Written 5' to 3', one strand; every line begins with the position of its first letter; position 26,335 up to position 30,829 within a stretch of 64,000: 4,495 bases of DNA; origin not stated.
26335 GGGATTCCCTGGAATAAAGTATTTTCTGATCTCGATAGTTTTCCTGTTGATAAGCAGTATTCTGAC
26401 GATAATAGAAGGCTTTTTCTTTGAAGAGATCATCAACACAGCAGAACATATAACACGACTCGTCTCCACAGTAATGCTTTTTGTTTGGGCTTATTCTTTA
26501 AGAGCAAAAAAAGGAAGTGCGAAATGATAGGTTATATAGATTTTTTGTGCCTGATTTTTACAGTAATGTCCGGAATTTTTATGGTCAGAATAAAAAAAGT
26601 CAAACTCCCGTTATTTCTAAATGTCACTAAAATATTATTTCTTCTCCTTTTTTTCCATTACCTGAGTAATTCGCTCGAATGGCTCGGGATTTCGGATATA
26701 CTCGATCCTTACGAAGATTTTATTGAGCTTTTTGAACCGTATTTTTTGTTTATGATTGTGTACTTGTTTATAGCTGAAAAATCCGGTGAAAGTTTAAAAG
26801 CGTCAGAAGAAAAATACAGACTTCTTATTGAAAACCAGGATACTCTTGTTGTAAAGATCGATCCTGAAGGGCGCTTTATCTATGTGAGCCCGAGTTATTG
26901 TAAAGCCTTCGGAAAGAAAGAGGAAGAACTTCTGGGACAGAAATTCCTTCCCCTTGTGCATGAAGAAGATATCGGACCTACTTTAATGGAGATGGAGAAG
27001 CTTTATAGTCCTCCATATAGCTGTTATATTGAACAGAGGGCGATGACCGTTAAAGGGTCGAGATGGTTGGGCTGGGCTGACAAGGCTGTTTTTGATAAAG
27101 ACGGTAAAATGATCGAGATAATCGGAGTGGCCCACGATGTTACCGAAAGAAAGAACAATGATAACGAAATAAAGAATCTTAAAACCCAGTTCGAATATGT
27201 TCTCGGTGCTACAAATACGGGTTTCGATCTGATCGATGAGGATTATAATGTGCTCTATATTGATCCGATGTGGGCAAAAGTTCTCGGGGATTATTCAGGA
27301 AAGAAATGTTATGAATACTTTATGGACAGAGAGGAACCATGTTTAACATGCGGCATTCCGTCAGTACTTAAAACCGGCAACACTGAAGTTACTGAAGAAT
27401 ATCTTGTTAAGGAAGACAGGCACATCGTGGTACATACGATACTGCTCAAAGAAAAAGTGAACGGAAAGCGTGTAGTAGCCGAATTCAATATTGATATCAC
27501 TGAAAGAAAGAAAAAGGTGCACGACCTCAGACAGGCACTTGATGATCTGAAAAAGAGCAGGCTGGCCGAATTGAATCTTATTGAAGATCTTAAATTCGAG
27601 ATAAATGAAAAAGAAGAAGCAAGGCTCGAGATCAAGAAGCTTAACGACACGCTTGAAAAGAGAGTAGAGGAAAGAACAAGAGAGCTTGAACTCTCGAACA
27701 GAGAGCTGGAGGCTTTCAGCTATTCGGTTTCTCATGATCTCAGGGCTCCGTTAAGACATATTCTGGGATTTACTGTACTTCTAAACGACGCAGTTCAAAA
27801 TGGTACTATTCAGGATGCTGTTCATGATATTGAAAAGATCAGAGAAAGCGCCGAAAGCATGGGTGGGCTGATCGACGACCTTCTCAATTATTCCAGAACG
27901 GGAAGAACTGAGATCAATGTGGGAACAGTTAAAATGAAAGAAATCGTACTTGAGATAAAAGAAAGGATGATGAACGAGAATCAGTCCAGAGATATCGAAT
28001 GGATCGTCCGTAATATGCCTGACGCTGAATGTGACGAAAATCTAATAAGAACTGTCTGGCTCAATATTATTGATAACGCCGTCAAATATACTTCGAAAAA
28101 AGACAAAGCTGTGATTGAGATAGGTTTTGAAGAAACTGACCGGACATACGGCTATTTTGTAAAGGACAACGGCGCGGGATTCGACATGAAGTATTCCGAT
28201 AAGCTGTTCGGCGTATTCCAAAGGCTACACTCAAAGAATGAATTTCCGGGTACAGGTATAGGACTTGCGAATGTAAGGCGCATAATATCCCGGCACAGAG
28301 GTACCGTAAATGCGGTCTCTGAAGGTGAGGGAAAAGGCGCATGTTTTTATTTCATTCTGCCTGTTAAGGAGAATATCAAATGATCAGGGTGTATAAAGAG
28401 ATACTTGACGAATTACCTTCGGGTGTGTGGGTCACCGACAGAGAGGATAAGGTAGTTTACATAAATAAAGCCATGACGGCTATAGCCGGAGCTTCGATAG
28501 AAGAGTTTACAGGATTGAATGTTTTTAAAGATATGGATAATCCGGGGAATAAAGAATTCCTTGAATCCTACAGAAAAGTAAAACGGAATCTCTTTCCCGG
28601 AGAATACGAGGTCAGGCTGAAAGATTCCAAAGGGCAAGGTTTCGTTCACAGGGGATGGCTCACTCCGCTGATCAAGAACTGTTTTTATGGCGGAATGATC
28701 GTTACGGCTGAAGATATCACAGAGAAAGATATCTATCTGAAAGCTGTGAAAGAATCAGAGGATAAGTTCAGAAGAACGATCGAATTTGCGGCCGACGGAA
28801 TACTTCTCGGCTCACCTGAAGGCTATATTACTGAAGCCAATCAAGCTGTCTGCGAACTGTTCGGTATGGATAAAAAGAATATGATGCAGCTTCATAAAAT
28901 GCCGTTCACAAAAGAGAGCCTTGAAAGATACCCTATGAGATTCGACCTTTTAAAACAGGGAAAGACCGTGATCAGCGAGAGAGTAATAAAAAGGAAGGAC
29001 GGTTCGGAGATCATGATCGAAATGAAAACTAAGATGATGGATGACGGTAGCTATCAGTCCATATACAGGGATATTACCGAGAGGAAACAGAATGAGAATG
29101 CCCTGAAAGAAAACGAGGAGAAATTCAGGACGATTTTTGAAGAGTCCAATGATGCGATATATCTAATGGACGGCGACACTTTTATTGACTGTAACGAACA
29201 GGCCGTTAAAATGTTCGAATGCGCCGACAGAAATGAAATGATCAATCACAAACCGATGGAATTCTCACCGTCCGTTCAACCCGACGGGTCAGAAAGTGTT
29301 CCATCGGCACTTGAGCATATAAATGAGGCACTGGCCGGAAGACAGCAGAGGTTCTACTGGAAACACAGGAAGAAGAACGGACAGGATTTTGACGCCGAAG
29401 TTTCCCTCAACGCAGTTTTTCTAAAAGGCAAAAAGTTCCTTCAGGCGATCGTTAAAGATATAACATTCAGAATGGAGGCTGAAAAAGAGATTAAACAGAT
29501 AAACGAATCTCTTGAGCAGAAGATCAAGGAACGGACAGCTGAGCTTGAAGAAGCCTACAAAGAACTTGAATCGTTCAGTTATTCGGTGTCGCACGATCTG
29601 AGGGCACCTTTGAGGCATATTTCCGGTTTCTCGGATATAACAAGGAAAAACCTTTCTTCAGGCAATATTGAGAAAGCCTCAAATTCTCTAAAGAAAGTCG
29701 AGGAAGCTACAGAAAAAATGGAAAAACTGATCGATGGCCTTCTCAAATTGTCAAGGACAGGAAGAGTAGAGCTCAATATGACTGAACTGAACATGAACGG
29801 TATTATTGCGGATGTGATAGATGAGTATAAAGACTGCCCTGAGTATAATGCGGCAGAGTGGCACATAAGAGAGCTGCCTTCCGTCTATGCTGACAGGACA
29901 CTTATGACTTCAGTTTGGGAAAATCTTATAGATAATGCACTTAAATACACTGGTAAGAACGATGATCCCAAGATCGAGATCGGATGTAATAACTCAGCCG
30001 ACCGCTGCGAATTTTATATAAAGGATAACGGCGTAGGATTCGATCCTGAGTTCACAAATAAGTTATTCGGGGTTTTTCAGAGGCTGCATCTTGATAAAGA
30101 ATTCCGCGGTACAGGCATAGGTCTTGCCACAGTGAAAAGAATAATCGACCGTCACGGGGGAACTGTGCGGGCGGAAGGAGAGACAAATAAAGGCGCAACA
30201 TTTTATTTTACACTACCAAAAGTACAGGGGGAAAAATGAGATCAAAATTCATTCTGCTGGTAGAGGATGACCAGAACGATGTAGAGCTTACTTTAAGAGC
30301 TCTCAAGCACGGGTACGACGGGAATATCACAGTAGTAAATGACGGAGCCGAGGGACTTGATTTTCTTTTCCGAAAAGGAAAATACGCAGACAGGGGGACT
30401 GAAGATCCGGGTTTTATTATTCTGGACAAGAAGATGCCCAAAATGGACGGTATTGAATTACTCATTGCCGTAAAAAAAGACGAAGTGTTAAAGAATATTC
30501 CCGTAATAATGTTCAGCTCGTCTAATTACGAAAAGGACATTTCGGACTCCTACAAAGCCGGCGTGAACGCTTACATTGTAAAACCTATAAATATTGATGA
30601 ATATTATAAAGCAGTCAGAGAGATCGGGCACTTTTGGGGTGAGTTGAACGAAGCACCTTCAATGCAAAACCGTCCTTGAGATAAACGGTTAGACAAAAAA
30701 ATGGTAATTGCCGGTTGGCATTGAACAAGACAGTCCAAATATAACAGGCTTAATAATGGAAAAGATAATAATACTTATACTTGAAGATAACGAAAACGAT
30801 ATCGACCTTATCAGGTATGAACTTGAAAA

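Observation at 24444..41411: A 17-kb contiguous signalling hub of nine PAS/His-kinase/receiver proteins wired for a multi-step phosphorelay, with several atypical parts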

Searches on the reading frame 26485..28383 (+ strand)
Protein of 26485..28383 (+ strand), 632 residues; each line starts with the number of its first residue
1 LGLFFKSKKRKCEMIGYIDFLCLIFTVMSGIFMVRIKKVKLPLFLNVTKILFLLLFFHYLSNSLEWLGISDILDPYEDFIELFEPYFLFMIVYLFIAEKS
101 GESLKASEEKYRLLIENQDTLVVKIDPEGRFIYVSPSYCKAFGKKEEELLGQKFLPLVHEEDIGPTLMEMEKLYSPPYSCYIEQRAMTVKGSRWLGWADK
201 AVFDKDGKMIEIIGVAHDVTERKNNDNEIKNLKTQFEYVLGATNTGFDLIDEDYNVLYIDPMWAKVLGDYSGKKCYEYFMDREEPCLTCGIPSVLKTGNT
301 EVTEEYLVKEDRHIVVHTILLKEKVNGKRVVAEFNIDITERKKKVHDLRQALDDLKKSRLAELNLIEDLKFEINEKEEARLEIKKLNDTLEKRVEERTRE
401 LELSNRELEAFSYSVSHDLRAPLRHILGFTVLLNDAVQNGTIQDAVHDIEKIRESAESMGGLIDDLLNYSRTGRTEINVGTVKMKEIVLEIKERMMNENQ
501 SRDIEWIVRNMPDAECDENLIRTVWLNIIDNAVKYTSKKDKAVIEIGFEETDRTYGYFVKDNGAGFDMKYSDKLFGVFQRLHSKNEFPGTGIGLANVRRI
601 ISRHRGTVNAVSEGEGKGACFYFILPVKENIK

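Call 3: search_protein_families(library=pfam, proteins=[window:26485-28383:+], max_evalue=0.01)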
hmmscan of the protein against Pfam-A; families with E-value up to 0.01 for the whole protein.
window:26485-28383:+ (632 aa): 8 families
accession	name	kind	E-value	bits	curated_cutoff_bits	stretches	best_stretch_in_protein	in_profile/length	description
PF02518.31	HATPase_c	-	6e-20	72.2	26.4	1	517-628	2-110/111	Histidine kinase-, DNA gyrase B-, and HSP90-like ATPase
PF08448.16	PAS_4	-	4e-16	59.7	23.1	2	121-223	8-109/110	PAS fold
PF00989.32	PAS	-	4.5e-11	43.2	22.6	1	109-219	1-113/113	PAS fold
PF13426.13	PAS_9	-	2.4e-10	41.1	27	1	122-221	5-103/103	PAS domain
PF00512.31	HisKA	-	7e-10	39.3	26.9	1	409-471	3-62/66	His Kinase A (phospho-acceptor) domain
PF08447.18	PAS_3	-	4.9e-08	33.6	25.6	1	131-216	1-89/89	PAS fold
PF14501.12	HATPase_c_5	-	2.5e-05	24.6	22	1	523-610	8-88/102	GHKL domain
PF13188.13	PAS_8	-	6e-05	23.2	21.8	1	109-160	1-52/65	PAS domain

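Call 39: search_protein_families(library=ncbifam, proteins=[window:26524-28383:+], max_evalue=0.001)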
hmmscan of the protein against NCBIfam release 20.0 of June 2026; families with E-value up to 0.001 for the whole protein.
window:26524-28383:+ (619 aa): 73 families (the best 25 are shown)
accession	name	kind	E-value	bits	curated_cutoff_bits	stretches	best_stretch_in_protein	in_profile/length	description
NF047465.1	hybrid_HK_LvrA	exception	6.3e-69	232.9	1200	1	384-613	589-817/819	hybrid histidine kinase/response regulator LvrA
NF046044.1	PnpS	equivalog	1.4e-41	142.8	400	1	398-613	173-390/390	two-component system histidine kinase PnpS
NF006800.0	PRK09303.1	equivalog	4.5e-33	114.7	342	1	290-616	55-379/383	histidine kinase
TIGR02966.1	phoR_proteo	equivalog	2.8e-31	108.8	334.2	1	397-611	116-332/333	phosphate regulon sensor histidine kinase PhoR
NF045595.1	HK_scytonemin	equivalog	9.6e-31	106.8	865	1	396-614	416-635/637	scytonemin biosynthesis sensor histidine kinase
NF008468.0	PRK11360.1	equivalog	1.1e-30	106.6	646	1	400-617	401-611/616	two-component system sensor histidine kinase AtoS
NF047874.1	MASE3_PAS_HK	subfamily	2.6e-30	105.8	560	2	309-616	327-627/655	MASE3 domain-containing sensor histidine kinase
TIGR02956.1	TMAO_torS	equivalog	1.5e-29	102.8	676.5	1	398-616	467-684/967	TMAO reductase system sensor histidine kinase/response regulator TorS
NF033092.0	HK_WalK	equivalog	6.5e-29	101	725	1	391-614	368-594/594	cell wall metabolism sensor histidine kinase WalK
NF008302.0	PRK11091.1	equivalog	1.9e-28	99.1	838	1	386-615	274-506/779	aerobic respiration two-component sensor histidine kinase ArcB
NF007793.0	PRK10490.1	equivalog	2.8e-24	85.2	1123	1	397-616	666-884/895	two-component system sensor histidine kinase KdpD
NF011874.0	PRK15347.1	equivalog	2.7e-23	82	852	1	370-616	366-616/921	two component system sensor kinase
NF007004.0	PRK09467.1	equivalog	1.5e-22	80.1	415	1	401-615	238-437/440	two-component system sensor histidine kinase EnvZ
NF041947.1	LuxQ_Vibrio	equivalog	6.5e-22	77.2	1200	1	378-616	455-698/843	quorum-sensing autoinducer 2 sensor kinase/phosphatase LuxQ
NF041880.1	EPS_EpsF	equivalog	7.1e-22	77.5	900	1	396-613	275-492/492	response regulator EpsF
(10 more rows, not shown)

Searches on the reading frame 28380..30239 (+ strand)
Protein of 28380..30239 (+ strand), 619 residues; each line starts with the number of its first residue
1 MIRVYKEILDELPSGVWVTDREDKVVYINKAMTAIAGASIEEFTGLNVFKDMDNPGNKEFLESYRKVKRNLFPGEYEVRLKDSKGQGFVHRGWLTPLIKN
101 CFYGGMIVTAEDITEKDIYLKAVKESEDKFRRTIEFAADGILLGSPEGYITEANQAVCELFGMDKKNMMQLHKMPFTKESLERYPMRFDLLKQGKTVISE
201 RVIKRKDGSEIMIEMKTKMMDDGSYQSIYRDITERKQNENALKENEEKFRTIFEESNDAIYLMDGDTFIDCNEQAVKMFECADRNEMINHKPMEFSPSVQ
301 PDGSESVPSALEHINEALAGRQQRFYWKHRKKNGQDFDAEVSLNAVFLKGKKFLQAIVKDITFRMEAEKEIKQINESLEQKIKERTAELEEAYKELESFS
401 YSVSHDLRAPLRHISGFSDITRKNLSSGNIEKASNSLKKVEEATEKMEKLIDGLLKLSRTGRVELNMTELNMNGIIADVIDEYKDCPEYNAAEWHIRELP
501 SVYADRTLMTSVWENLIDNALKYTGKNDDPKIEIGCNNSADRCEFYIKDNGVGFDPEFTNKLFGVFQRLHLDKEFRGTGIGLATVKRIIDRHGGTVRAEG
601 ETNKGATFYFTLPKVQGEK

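Call 3: search_protein_families(library=pfam, proteins=[window:28380-30239:+], max_evalue=0.01)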
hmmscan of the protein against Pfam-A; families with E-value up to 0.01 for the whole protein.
window:28380-30239:+ (619 aa): 12 families
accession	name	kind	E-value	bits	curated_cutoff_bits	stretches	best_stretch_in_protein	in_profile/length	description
PF13426.13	PAS_9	-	1.2e-31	109.5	27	3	258-362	2-102/103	PAS domain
PF02518.31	HATPase_c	-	1.8e-23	83.5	26.4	1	505-614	2-109/111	Histidine kinase-, DNA gyrase B-, and HSP90-like ATPase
PF13188.13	PAS_8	-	5.9e-22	77.2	21.8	3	247-298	1-49/65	PAS domain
PF00989.32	PAS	-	3.5e-20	72.5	22.6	2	5-68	3-66/113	PAS fold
PF08448.16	PAS_4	-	2.1e-12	47.6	23.1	1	9-115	1-107/110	PAS fold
PF00512.31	HisKA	-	7.9e-09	35.9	26.9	1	397-459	3-62/66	His Kinase A (phospho-acceptor) domain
PF12860.13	PAS_7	-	1.6e-08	35.1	27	1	140-239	7-114/115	PAS fold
PF06160.17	EzrA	-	6.2e-05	21.9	39.6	1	347-451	189-294/557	Septation ring formation regulator, EzrA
PF14501.12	HATPase_c_5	-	0.00015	22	22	1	510-601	7-91/102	GHKL domain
PF08447.18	PAS_3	-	0.0011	19.6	25.6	0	151-223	2-78/89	PAS fold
PF21370.4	PAS_GdpP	-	0.0019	19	27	0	228-264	53-89/90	Cyclic-di-AMP phosphodiesterase GdpP-like, PAS domain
PF13581.12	HATPase_c_2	-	0.0052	17.2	27.4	0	518-600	41-118/127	Histidine kinase-like ATPase domain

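Call 39: search_protein_families(library=ncbifam, proteins=[window:28380-30239:+], max_evalue=0.001)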
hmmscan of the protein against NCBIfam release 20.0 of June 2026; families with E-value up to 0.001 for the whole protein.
window:28380-30239:+ (619 aa): 87 families (the best 25 are shown)
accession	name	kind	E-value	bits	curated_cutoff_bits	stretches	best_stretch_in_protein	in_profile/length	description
NF047465.1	hybrid_HK_LvrA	exception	5.1e-71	239.8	1200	1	380-615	584-819/819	hybrid histidine kinase/response regulator LvrA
NF047874.1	MASE3_PAS_HK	subfamily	1.1e-55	189.6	560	2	229-614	247-625/655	MASE3 domain-containing sensor histidine kinase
TIGR02966.1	phoR_proteo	equivalog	1.3e-44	152.6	334.2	1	398-611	116-332/333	phosphate regulon sensor histidine kinase PhoR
TIGR00229.1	sensory_box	domain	1e-43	148.5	22.9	3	124-242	1-126/126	PAS domain S-box protein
NF046044.1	PnpS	equivalog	3.6e-43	148.1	400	1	399-613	173-390/390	two-component system histidine kinase PnpS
NF008468.0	PRK11360.1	equivalog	6.2e-40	137.2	646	2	241-616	262-610/616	two-component system sensor histidine kinase AtoS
NF045595.1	HK_scytonemin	equivalog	7.9e-38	130.2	865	1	123-615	150-636/637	scytonemin biosynthesis sensor histidine kinase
NF033092.0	HK_WalK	equivalog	1.5e-37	129.5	725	1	390-613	366-593/594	cell wall metabolism sensor histidine kinase WalK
NF006800.0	PRK09303.1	equivalog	3.2e-35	121.8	342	1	367-616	124-379/383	histidine kinase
NF041880.1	EPS_EpsF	equivalog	1.2e-32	113.1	900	1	386-613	263-492/492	response regulator EpsF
TIGR01386.1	cztS_silS_copS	subfamily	5.8e-29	101.4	292.55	1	368-613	217-457/457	heavy metal sensor histidine kinase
NF008302.0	PRK11091.1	equivalog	8.3e-28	97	838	1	383-613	270-504/779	aerobic respiration two-component sensor histidine kinase ArcB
NF008312.0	PRK11100.1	equivalog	2.1e-27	96.1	356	1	352-614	215-474/477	two-component system sensor histidine kinase CreC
NF041832.1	near_NosP_CTERM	subfamily_domain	5.6e-27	94.8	400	1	399-615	10-226/370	NahK/ErcS family hybrid sensor histidine kinase/response regulator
NF007007.0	PRK09470.1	equivalog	1.7e-26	93.1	486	1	368-615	221-460/463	envelope stress sensor histidine kinase CpxA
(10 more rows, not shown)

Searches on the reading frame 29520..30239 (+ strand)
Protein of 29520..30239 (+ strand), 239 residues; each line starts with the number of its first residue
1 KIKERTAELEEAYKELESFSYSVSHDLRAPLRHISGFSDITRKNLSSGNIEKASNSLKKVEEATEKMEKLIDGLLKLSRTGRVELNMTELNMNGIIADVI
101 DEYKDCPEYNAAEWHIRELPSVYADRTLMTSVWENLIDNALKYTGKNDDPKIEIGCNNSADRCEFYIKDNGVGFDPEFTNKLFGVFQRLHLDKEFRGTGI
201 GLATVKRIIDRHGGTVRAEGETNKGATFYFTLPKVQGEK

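Call 52: search_solved_structures(query=window:29520-30239:+, max_evalue=1e-8)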
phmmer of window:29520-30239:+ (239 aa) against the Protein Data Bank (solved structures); distinct sequences matched with E-value up to 1e-8: 41.
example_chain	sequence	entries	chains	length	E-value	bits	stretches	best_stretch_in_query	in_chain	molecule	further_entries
8f71_A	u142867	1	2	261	2.6e-34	122.2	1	6-234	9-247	Histidine kinase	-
9ys3_A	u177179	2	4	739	1e-30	110.5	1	8-234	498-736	Bacteriophytochrome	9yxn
8uph_A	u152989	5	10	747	1e-30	110.5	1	8-234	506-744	Bacteriophytochrome (Light-regulated signal transduction histidine kinase)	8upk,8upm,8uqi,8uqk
4jas_A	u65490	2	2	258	4.3e-24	88.8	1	17-235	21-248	Histidine kinase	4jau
6azr_A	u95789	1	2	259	3.9e-23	85.7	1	17-235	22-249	Sensor histidine kinase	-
3dge_A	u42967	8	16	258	1.4e-22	83.8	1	17-235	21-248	Sensor protein | Histidine kinase | Sensor histidine kinase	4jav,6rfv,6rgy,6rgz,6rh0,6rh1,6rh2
2c2a_A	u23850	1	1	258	1.4e-22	83.8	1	17-235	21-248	SENSOR HISTIDINE KINASE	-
5uht_A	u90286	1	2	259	1.4e-22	83.8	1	17-235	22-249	Sensor histidine kinase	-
6paj_A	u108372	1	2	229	1.1e-21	80.9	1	18-235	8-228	Sensor protein SrrB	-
6rh7_A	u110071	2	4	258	3.5e-21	79.3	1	17-235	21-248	Sensor histidine kinase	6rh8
6lgq_C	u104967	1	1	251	3.8e-18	69.4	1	21-234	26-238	Histidine kinase KdpD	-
4i5s_A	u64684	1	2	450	4.7e-18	69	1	8-234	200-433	Putative histidine kinase CovS; VicK-like protein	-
5c93_A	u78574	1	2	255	7.3e-17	65.1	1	14-234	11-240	Histidine kinase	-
4u7n_A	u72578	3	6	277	9.1e-17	64.8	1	14-234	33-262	Histidine protein kinase sensor protein | Histidine kinase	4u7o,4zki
8u4x_A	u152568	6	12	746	1.6e-16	64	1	10-233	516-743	histidine kinase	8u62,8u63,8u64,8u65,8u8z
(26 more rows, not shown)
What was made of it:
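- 28380..30239 (+): g4: soluble triple-PAS histidine kinase with a bacteriophytochrome-type kinase core. Best solved relatives of the core are 8f71 and bacteriophytochromes 8uph and 9ys3 (call 52).
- The g3, g4, g6 and g10 H-boxes read [ST]HDL[RQ]xP, and the g4 core hits bacteriophytochrome kinases (call 52).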

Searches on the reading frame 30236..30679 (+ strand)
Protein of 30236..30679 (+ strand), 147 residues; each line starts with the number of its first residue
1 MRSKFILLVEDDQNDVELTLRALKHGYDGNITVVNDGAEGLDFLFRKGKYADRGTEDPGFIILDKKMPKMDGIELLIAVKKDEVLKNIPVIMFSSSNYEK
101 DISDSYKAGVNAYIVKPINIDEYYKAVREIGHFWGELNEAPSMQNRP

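Call 3: search_protein_families(library=pfam, proteins=[window:30236-30679:+], max_evalue=0.01)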
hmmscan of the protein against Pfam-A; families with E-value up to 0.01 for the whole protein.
window:30236-30679:+ (147 aa): 1 family
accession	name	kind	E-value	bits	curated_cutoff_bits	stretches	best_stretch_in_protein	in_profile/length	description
PF00072.30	Response_reg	-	3.4e-18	66.2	30.2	1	6-127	1-110/111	Response regulator receiver domain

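Call 42: search_solved_structures(query=window:30236-30679:+, max_evalue=0.00001)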
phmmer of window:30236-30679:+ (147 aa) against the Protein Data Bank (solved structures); distinct sequences matched with E-value up to 0.00001: 112 (the best 60 are shown).
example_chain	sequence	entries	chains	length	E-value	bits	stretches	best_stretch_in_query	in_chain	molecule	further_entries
5ic5_A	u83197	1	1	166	3e-36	127.6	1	4-142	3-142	Candidate response regulator, CheY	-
5brj_A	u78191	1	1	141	9.3e-36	126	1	5-139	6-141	Two component response regulator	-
4zyl_A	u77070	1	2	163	1.5e-25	92.9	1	6-141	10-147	RphyB protein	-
1k68_A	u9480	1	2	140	6.1e-24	87.7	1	4-137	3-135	Phytochrome Response Regulator RcpA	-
1i3c_A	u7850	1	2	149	2.1e-22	82.7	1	4-141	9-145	RESPONSE REGULATOR RCP1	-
1jlk_A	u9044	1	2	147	2.5e-22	82.5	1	4-140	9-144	Response regulator RCP1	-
5te9_A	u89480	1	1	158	4.3e-22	81.7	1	6-137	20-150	Response regulator receiver protein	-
1k66_A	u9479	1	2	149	5.1e-21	78.3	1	6-143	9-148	Phytochrome Response Regulator RcpB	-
3heb_A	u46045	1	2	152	1.3e-17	67.2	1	5-137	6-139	Response regulator receiver domain protein (CheY)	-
6xvu_A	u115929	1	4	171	3.4e-17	65.8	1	6-136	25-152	Response regulator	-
8avv_A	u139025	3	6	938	1e-15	61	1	6-135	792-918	Bacteriophytochrome,Response regulator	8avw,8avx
9xzo_A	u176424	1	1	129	5.3e-12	49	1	6-128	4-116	De novo protein M1X0B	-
3ffw_A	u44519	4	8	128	1.3e-11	47.7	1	7-120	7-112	Chemotaxis protein cheY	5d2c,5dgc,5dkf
4hns_A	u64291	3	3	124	1.6e-11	47.5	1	32-119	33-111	Chemotaxis protein CheY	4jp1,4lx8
3to5_A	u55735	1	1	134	1.9e-11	47.2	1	33-119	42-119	CheY homolog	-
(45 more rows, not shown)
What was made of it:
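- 30236..30679 (+): g5: single-domain receiver, Rcp1 / bacteriophytochrome-RR type, with an intact Asp pocket. Best PDB hits are 5ic5, 5brj, 4zyl, RcpA, RcpB and Rcp1 (call 42).
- g5 hits phytochrome-type single-domain regulators (call 42).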
